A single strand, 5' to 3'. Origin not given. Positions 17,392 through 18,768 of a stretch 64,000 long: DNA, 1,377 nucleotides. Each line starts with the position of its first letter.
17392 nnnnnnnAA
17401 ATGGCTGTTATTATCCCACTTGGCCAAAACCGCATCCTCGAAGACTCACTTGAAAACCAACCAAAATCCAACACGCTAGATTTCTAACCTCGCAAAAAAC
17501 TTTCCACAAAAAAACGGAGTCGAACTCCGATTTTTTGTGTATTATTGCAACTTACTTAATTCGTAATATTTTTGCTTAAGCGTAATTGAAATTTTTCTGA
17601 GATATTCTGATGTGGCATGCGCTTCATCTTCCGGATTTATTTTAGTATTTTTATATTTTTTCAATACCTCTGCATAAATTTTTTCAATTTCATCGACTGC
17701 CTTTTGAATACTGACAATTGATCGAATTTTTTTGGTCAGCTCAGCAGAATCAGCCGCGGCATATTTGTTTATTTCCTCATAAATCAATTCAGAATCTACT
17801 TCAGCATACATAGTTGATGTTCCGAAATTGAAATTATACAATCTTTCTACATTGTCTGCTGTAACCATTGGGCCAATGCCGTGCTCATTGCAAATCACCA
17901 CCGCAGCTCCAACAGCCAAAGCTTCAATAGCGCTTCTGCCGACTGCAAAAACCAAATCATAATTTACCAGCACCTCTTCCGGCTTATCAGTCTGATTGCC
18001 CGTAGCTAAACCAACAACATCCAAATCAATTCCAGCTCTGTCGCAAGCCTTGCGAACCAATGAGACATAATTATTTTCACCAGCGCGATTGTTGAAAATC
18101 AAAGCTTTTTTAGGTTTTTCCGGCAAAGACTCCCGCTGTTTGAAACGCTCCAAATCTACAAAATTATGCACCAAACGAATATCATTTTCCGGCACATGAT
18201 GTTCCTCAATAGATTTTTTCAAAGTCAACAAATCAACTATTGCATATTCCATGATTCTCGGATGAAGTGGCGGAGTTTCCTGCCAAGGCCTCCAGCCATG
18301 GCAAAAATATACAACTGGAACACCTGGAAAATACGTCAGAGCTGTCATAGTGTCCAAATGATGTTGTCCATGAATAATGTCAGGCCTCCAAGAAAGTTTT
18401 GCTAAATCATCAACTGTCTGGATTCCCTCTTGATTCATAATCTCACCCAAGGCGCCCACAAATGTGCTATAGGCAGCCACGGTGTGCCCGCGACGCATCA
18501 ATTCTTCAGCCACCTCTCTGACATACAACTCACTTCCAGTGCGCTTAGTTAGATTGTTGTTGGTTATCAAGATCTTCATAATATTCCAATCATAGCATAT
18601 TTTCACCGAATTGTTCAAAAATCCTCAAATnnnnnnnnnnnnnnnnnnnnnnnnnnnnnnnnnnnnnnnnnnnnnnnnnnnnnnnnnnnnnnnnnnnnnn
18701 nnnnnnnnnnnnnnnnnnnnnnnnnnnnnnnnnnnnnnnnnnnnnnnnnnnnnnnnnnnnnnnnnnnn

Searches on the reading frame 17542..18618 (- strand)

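Call 6: search_protein_families(library=pfam, proteins=[window:17542-18618:-], max_evalue=0.001)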
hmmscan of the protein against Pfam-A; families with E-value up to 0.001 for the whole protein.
window:17542-18618:- (358 aa): 2 families
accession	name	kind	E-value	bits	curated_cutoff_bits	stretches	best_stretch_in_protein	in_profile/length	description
PF13439.12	Glyco_transf_4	-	3.2e-10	40.7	28.5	1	28-158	3-170/170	Glycosyltransferase Family 4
PF13579.12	Glyco_trans_4_4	-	6.8e-06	26.9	29.7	0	75-119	68-113/158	Glycosyl transferase 4-like domain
